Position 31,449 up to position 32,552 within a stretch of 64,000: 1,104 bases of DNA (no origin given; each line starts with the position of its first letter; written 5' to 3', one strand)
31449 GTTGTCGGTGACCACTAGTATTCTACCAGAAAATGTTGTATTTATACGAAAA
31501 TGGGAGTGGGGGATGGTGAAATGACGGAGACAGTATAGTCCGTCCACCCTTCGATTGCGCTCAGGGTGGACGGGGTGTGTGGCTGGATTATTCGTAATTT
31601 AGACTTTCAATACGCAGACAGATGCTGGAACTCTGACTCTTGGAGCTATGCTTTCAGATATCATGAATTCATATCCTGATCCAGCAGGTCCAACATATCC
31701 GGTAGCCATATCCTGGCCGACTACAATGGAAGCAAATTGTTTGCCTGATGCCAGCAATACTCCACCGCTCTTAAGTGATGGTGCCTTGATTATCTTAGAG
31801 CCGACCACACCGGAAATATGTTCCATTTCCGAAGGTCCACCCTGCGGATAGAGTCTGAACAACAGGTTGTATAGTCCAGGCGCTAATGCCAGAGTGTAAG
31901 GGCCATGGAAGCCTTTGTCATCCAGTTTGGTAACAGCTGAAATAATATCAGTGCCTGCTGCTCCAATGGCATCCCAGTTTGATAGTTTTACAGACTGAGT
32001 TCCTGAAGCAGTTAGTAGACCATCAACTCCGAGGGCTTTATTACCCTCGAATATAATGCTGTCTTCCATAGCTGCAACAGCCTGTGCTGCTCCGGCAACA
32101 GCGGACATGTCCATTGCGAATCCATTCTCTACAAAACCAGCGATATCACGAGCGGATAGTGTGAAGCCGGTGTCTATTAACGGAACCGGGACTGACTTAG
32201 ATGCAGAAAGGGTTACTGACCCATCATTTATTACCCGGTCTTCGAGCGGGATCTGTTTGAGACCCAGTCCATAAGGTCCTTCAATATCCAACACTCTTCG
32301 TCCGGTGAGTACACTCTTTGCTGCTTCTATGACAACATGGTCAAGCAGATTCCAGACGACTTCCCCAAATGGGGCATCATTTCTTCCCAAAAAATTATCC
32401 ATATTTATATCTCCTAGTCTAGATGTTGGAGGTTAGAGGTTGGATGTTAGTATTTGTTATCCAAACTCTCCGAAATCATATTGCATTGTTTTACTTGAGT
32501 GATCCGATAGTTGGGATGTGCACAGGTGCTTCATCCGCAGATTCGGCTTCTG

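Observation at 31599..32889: Two-gene encapsulin nanocompartment locus (EncFtn cargo with ...PTIGSLK targeting tail plus HK97-fold shell), bounded by a tRNA cluster and a MITE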

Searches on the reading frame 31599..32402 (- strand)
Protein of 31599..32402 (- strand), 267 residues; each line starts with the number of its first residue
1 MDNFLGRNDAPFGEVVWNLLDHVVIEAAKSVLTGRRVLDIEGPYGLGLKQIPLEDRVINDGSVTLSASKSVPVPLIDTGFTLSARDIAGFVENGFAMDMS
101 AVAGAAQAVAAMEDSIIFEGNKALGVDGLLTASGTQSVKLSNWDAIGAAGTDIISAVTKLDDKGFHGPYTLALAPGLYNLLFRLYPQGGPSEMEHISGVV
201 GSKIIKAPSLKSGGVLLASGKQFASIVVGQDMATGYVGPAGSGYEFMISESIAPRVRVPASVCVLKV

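Call 4: search_protein_families(library=pfam, proteins=[window:31599-32402:-], max_evalue=0.01)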
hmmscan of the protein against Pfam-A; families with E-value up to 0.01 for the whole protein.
window:31599-32402:- (267 aa): 3 families
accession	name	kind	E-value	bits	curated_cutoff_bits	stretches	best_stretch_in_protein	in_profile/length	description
PF04454.18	Linocin_M18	-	1.7e-70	237.6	24.3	1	3-253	2-253/253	Encapsulating protein for peroxidase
PF19774.5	DUF6260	-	6.5e-06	25.8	26.6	1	67-159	78-169/301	Family of unknown function (DUF6260)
PF09950.15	Major_capside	-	0.00094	19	26.8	1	70-140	24-94/251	Major capsid protein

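Call 5: search_protein_families(library=ncbifam, proteins=[window:31599-32402:-], max_evalue=0.01)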
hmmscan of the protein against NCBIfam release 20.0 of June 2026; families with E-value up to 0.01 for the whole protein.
window:31599-32402:- (267 aa): 1 family
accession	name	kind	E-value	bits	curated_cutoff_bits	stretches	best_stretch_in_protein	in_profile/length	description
NF041155.2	encap_f1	equivalog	6.8e-69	232.2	100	1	5-265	1-261/261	family 1 encapsulin nanocompartment shell protein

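Call 6: search_solved_structures(query=window:31599-32402:-, show_alignments=1)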
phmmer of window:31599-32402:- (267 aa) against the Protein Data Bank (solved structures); distinct sequences matched with E-value up to 0.001: 37.
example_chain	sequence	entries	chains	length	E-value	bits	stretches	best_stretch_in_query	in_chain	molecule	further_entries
4pt2_P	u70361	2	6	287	9.2e-45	156.4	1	1-266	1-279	Encapsulin protein | Type 1 encapsulin shell protein EncA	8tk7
7s4q_A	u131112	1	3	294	1e-44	156.3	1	1-266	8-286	EncA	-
7s20_A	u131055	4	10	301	1.1e-44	156.1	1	1-266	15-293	EncA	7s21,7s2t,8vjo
8v4n_A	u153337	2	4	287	1.7e-43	152.3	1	1-266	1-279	Type 1 encapsulin shell protein EncA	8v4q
9i8e_C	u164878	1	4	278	7e-43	150.3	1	3-265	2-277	Encapsulin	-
9i8f_C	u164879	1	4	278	1.3e-42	149.4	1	3-265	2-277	Encapsulin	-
9b9i_A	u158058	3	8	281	1.6e-40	142.5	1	1-266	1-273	Type 1 encapsulin shell protein EncA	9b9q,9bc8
6nj8_A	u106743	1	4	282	2.9e-39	138.4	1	9-265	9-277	Encapsulating protein for a DyP-type peroxidase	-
7mh2_A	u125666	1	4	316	1.6e-38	136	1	65-265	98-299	T4GALA Engineered Protein Nanocage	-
8rvj_A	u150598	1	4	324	1.9e-38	135.8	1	65-265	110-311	Type 1 encapsulin shell protein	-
9fy6_A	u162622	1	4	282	2.6e-37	132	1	9-266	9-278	Bacteriocin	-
9zvv_A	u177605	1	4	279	1.9e-34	122.6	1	9-265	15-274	Type 1 encapsulin shell protein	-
9zw3_A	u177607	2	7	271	2.9e-33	118.8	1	9-265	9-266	Type 1 encapsulin shell protein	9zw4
9e5e_A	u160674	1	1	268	3e-22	82.7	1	3-253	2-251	Bacteriocin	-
7lil_A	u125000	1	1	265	1.1e-21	80.9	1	3-266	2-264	Maritimacin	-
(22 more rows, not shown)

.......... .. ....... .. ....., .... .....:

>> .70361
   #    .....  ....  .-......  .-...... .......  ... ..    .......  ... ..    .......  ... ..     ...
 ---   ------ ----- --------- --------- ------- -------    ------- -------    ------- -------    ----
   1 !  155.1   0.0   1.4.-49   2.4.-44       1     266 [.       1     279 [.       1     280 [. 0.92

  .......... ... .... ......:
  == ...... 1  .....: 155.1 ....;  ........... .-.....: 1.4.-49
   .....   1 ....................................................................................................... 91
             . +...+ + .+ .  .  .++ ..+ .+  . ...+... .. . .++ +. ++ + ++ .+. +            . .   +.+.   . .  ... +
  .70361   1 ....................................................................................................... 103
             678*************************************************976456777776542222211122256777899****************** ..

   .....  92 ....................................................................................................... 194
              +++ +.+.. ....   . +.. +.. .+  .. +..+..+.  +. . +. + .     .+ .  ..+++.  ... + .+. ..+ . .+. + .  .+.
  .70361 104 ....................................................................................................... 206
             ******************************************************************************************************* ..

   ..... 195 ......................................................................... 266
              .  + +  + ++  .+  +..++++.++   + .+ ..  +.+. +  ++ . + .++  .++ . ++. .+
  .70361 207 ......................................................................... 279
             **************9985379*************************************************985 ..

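Call 14: find_homologous_proteins(query=window:31599-32402:-)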
Query window:31599-32402:- (267 aa): 935 proteins with E <= 0.001 among 8000 candidates; the best 120 are listed.
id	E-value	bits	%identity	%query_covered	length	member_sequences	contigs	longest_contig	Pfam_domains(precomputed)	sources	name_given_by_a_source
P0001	9.0e-167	571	99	100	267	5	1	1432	PF19774.6,PF04454.19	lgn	-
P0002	6.0e-136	470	77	100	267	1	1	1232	PF04454.19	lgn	-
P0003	4.6e-132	457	76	100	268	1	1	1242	PF04454.19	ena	-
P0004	1.0e-127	443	74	100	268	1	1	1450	PF04454.19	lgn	-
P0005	2.6e-112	393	66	99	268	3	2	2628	PF04454.19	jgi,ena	-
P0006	2.0e-109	383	64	99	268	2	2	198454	PF09950.16,PF04454.19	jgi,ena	jgi:uncharacterized linocin/CFP29 family protein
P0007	6.2e-108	378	63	99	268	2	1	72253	PF04454.19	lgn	-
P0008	5.5e-107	375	62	99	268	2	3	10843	PF09950.16,PF04454.19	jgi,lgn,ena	jgi:uncharacterized linocin/CFP29 family protein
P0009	9.8e-107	374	63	99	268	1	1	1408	PF09950.16,PF04454.19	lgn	-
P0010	2.6e-106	373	63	99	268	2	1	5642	PF09950.16,PF04454.19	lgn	-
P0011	3.6e-106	372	62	100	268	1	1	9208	PF09950.16,PF04454.19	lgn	-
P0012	6.7e-106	372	60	99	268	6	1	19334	PF09950.16,PF04454.19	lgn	-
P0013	8.2e-106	371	62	99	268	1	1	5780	PF04454.19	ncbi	-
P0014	2.7e-105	370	61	99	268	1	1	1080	PF04454.19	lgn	-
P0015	3.9e-105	369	64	99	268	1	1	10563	PF04454.19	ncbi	ncbi:MAG: family 1 encapsulin nanocompartment shell protein [Armatimonadota bacterium]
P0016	5.6e-105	369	60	99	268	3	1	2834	PF09950.16,PF04454.19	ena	-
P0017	7.1e-105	368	60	99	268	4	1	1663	PF09950.16,PF04454.19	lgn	-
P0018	1.1e-104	368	61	99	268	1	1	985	PF09950.16,PF04454.19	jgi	jgi:uncharacterized linocin/CFP29 family protein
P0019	1.7e-104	367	60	99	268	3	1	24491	PF09950.16,PF04454.19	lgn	-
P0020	3.5e-104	366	60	100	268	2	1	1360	PF04454.19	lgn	-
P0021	4.4e-104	366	64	99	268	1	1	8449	PF09950.16,PF04454.19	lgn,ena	-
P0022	6.4e-104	365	59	99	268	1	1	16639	PF09950.16,PF04454.19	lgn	-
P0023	1.1e-103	364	61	100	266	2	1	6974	PF09950.16,PF04454.19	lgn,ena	-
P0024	1.6e-103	364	61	99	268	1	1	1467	PF04454.19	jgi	jgi:uncharacterized linocin/CFP29 family protein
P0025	2.3e-103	363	62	99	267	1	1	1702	PF04454.19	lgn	-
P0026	3.5e-103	363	61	99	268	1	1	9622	PF09950.16,PF04454.19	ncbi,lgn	-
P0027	3.7e-103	363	60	99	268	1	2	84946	PF04454.19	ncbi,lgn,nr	ncbi:MAG: bacteriocin family protein [Armatimonadetes bacterium]|nr:bacteriocin family protein [Arma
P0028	4.9e-103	362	60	99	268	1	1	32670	PF09950.16,PF04454.19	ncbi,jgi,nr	ncbi:MAG: family 1 encapsulin nanocompartment shell protein [Armatimonadota bacterium]|nr:family 1 e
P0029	9.1e-103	361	62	99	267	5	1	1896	PF09950.16,PF04454.19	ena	-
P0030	2.9e-102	360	59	99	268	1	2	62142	PF09950.16,PF04454.19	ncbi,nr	ncbi:MAG: family 1 encapsulin nanocompartment shell protein [Armatimonadota bacterium]|nr:bacterioci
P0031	7.6e-102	358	59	99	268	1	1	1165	PF09950.16,PF04454.19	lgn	-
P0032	1.0e-101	358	60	99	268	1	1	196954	PF09950.16,PF04454.19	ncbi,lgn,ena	-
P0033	1.4e-100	354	58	99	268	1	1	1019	PF09950.16,PF04454.19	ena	-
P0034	1.5e-100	354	58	99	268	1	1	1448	PF04454.19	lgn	-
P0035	2.3e-100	353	60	99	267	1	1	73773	PF04454.19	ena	-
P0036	3.4e-100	353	60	99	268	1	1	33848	PF04454.19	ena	-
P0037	3.5e-100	353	60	99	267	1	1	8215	PF09950.16,PF04454.19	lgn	-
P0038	5.2e-100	352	59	99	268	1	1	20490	PF09950.16,PF04454.19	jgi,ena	-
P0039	1.9e-99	350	58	99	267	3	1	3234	PF09950.16,PF04454.19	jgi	jgi:uncharacterized linocin/CFP29 family protein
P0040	2.6e-99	350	59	100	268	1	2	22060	PF09950.16,PF04454.19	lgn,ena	-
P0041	5.7e-99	349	59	99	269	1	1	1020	PF04454.19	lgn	-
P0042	3.4e-98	346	59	99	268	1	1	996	PF09950.16,PF04454.19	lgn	-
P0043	4.3e-98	346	59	99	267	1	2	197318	PF04454.19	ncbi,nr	ncbi:MAG: family 1 encapsulin nanocompartment shell protein [Armatimonadota bacterium]|nr:bacterioci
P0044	5.2e-98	346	58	99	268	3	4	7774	PF09950.16,PF04454.19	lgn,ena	-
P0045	5.6e-98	346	59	99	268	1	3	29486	PF04454.19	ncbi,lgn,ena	-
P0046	6.1e-98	346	58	99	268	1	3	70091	PF09950.16,PF04454.19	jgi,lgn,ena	-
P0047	7.6e-98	345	58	99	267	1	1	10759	PF09950.16,PF04454.19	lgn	-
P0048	2.2e-97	344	59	100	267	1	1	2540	PF04454.19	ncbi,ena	-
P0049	2.4e-97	344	58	99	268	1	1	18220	PF09950.16,PF04454.19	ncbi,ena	-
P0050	2.7e-97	343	58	99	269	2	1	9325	PF04454.19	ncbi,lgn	ncbi:MAG: family 1 encapsulin nanocompartment shell protein [Armatimonadota bacterium]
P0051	3.2e-97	343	59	99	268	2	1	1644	PF04454.19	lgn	-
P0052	7.8e-97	342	57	99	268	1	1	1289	PF04454.19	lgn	-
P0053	1.2e-96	341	58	99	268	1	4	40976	PF04454.19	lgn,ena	-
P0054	6.8e-96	339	57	100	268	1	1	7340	PF09950.16,PF04454.19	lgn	-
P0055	3.9e-95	336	56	100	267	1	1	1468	PF04454.19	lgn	-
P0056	5.6e-95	336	56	99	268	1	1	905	PF09950.16,PF04454.19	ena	-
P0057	6.1e-95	336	57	99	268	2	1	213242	PF09950.16,PF04454.19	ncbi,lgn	ncbi:MAG: family 1 encapsulin nanocompartment shell protein [Armatimonadota bacterium]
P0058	9.7e-95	335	57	99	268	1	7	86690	PF09950.16,PF04454.19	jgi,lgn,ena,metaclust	jgi:uncharacterized linocin/CFP29 family protein|metaclust:\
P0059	6.5e-94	332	56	99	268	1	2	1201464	PF09950.16,PF04454.19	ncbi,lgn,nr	ncbi:bacteriocin family protein [bacterium]|nr:bacteriocin family protein [bacterium]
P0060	1.8e-93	331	56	99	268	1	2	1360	PF09950.16,PF04454.19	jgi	jgi:uncharacterized linocin/CFP29 family protein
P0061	3.5e-93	330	57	100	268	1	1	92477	PF09950.16,PF04454.19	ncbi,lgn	-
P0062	3.5e-92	327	56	99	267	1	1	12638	PF09950.16,PF04454.19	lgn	-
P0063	1.5e-91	325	56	99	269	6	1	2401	PF09950.16,PF04454.19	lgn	-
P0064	1.5e-90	321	57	99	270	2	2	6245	PF09950.16,PF04454.19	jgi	jgi:uncharacterized linocin/CFP29 family protein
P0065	6.2e-90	319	57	99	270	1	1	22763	PF09950.16,PF04454.19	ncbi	-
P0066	9.5e-89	315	58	99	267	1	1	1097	PF09950.16,PF04454.19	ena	-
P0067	1.1e-88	315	56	99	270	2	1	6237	PF09950.16,PF04454.19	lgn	-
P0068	1.3e-88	315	55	99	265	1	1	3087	PF04454.19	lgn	-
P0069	1.7e-88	315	58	99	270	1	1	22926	PF09950.16,PF04454.19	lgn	-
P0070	2.4e-88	314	56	99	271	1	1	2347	PF09950.16,PF04454.19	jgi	jgi:uncharacterized linocin/CFP29 family protein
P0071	3.9e-88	313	54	99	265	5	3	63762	PF04454.19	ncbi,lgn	-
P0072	4.4e-88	313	54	99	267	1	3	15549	PF09950.16,PF04454.19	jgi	jgi:uncharacterized linocin/CFP29 family protein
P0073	7.0e-88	313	57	99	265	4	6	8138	PF09950.16,PF04454.19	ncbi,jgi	ncbi:MAG: family 1 encapsulin nanocompartment shell protein [Anaerolineae bacterium]|jgi:uncharacter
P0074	8.0e-88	312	56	99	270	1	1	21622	PF04454.19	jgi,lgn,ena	-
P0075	9.0e-88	312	56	99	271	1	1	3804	PF09950.16,PF04454.19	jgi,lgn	jgi:uncharacterized linocin/CFP29 family protein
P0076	9.9e-88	312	55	99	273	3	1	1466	PF09950.16,PF04454.19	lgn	-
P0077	1.0e-87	312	56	99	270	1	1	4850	PF04454.19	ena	-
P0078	1.8e-87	311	55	99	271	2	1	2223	PF09950.16,PF04454.19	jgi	jgi:uncharacterized linocin/CFP29 family protein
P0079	3.6e-87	310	54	100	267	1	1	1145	PF09950.16,PF04454.19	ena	-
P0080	3.7e-87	310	57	99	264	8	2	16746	PF04454.19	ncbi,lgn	-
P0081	4.2e-87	310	54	99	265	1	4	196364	PF04454.19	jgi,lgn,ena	-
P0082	6.4e-87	309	54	99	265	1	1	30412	PF09950.16,PF04454.19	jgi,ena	-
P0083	6.5e-87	309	56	99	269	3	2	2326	PF09950.16,PF04454.19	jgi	jgi:uncharacterized linocin/CFP29 family protein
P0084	1.0e-86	309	54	99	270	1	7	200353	PF09950.16,PF04454.19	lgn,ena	-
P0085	1.1e-86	309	56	99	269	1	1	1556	PF09950.16,PF04454.19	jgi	jgi:uncharacterized linocin/CFP29 family protein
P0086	1.2e-86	309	56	99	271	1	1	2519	PF09950.16,PF04454.19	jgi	-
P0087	1.3e-86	308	54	99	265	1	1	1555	PF09950.16,PF04454.19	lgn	-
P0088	1.6e-86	308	57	99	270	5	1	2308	PF04454.19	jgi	-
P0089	1.6e-86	308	56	100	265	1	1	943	PF04454.19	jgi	jgi:uncharacterized linocin/CFP29 family protein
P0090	1.7e-86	308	54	99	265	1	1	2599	PF09950.16,PF04454.19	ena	-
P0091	2.4e-86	308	57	99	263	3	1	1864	PF04454.19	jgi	jgi:uncharacterized linocin/CFP29 family protein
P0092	2.8e-86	307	56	99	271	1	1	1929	PF09950.16,PF04454.19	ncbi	-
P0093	2.9e-86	307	55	99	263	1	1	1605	PF04454.19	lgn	-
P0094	3.4e-86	307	55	99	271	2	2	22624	PF09950.16,PF04454.19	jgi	-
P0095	4.3e-86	307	53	99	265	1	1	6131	PF09950.16,PF04454.19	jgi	-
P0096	7.0e-86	306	58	99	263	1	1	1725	PF04454.19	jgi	jgi:uncharacterized linocin/CFP29 family protein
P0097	7.6e-86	306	57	99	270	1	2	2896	PF04454.19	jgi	jgi:uncharacterized linocin/CFP29 family protein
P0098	9.3e-86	306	55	99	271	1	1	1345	PF09950.16,PF04454.19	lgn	-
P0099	1.3e-85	305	55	99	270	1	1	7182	PF04454.19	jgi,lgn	jgi:uncharacterized linocin/CFP29 family protein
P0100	1.6e-85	305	54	99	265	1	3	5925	PF04454.19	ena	-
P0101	1.6e-85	305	56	99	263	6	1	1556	PF04454.19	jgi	jgi:uncharacterized linocin/CFP29 family protein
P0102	2.0e-85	305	53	99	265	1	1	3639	PF04454.19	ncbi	ncbi:MAG: family 1 encapsulin nanocompartment shell protein [Chloroflexota bacterium]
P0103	2.0e-85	305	54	99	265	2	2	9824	PF09950.16,PF04454.19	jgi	jgi:uncharacterized linocin/CFP29 family protein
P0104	2.1e-85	304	53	99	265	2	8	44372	PF09950.16,PF04454.19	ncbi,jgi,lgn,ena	-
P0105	2.3e-85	304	52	99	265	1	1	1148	PF09950.16,PF04454.19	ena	-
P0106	2.4e-85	304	54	99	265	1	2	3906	PF09950.16,PF04454.19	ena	-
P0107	2.4e-85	304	54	99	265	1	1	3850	PF04454.19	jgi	jgi:uncharacterized linocin/CFP29 family protein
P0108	2.4e-85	304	55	99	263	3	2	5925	PF04454.19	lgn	-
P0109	2.7e-85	304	54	99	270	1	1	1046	PF09950.16,PF04454.19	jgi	jgi:uncharacterized linocin/CFP29 family protein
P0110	3.0e-85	304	56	99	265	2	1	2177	PF09950.16,PF04454.19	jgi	jgi:uncharacterized linocin/CFP29 family protein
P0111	3.4e-85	304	55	99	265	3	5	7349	PF04454.19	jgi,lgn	jgi:uncharacterized linocin/CFP29 family protein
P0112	3.9e-85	304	53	99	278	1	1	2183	PF09950.16,PF04454.19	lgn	-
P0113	4.1e-85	303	55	99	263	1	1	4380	PF04454.19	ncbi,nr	ncbi:MAG: bacteriocin family protein [Anaerolineae bacterium]|nr:bacteriocin family protein [Anaerol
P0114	4.2e-85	303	56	99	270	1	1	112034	PF09950.16,PF04454.19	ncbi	-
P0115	4.3e-85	303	52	99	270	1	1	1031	PF09950.16,PF04454.19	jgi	-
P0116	4.6e-85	303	53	99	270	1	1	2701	PF04454.19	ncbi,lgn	ncbi:MAG: family 1 encapsulin nanocompartment shell protein [Planctomycetota bacterium]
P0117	4.7e-85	303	56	100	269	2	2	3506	PF09950.16,PF04454.19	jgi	jgi:uncharacterized linocin/CFP29 family protein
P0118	4.7e-85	303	53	100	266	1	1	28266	PF04454.19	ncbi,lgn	-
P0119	5.1e-85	303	55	99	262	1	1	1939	PF04454.19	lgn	-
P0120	5.4e-85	303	55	99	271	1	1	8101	PF09950.16,PF04454.19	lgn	-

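Call 15: find_related_loci(query=window:31599-32402:-, collection=genome_contigs, flank=6000)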
Query window:31599-32402:- (267 aa) in genome_contigs; peptide patterns used: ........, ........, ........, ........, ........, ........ (x = any residue, [..] = any of these).
28 stretches matched a pattern, but none encodes a relative of the query by tblastn (E <= 1e-3).

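Call 17: find_related_loci(query=A1, collection=genome_contigs, flank=6000)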
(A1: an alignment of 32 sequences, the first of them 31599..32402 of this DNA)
Query A1 (267 aa) in genome_contigs; peptide patterns used: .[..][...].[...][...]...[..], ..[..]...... (x = any residue, [..] = any of these).
335 stretches matched a pattern; 291 encode a relative of the query (tblastn E <= 1e-3); the best 80 are kept; 80 distinct loci.
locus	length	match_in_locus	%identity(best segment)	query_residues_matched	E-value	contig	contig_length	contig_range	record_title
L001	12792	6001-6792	60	3-266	4e-109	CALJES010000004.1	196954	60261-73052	MAG: uncultured bacterium isolate S1_Bin_METABAT__45_1 genome assembly, contig: c_000002245723, whole genome shotgun seq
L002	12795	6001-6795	60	2-266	6e-108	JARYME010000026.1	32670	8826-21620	MAG: Armatimonadota bacterium isolate A05DMB-I-24 NODE_26_length_32670_cov_3.947473, whole genome shotgun sequence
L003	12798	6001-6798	59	2-267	2e-105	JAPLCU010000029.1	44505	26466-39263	MAG: Armatimonadota bacterium isolate LacPavin_0920_SED3_MAG_51_14 LacPavin_0920_SED3_scaffold_1323924, whole genome sho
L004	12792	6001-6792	59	2-265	1e-104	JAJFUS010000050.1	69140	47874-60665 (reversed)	MAG: bacterium isolate bin.50 k141_235045, whole genome shotgun sequence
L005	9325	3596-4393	58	2-266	3e-104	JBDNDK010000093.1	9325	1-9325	MAG: Armatimonadota bacterium isolate RM_bin9_OCT21 C93, whole genome shotgun sequence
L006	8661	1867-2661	59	2-266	5e-104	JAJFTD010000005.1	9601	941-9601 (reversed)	MAG: bacterium isolate bin.10 k141_592455, whole genome shotgun sequence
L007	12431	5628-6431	57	2-266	1e-98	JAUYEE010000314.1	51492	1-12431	MAG: bacterium isolate C20_metabat.bin.94 C20_k141_647620, whole genome shotgun sequence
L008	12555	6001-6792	58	3-266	3e-98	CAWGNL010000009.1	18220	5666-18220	MAG: uncultured bacterium isolate MFD01112.bin.2.36 genome assembly, contig: contig_109163, whole genome shotgun sequenc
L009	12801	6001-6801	57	1-266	2e-95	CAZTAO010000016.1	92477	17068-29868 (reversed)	MAG TPA_asm: uncultured bacterium isolate SRP272421_co2_808 genome assembly, contig: NODE_248_length_92477_cov_6.958257,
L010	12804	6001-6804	57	2-266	2e-94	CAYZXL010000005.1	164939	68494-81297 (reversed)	MAG TPA_asm: uncultured Verrucomicrobiota bacterium isolate binchicken_co283_275 genome assembly, contig: NODE_47_length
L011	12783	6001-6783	56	1-266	1e-93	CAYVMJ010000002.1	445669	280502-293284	MAG TPA_asm: uncultured Methanolinea sp. isolate binchicken_co190_342 genome assembly, contig: NODE_8_length_445669_cov_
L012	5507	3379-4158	55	2-266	8e-93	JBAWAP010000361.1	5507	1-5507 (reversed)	MAG: Anaerolineae bacterium isolate MFD04381_ilm_asm_bin11 k127_114886, whole genome shotgun sequence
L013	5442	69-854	57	2-266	1e-92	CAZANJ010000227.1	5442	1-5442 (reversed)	MAG TPA_asm: uncultured Anaerolineales bacterium isolate binchicken_co8_337 genome assembly, contig: NODE_30112_length_5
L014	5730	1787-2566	53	2-266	4e-92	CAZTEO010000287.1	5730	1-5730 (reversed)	MAG TPA_asm: uncultured Anaerolineales bacterium isolate binchicken_co15_108 genome assembly, contig: NODE_13427_length_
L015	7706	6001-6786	53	2-266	2e-92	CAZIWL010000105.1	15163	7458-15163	MAG TPA_asm: uncultured Anaerolineales bacterium isolate binchicken_co334_394 genome assembly, contig: NODE_6850_length_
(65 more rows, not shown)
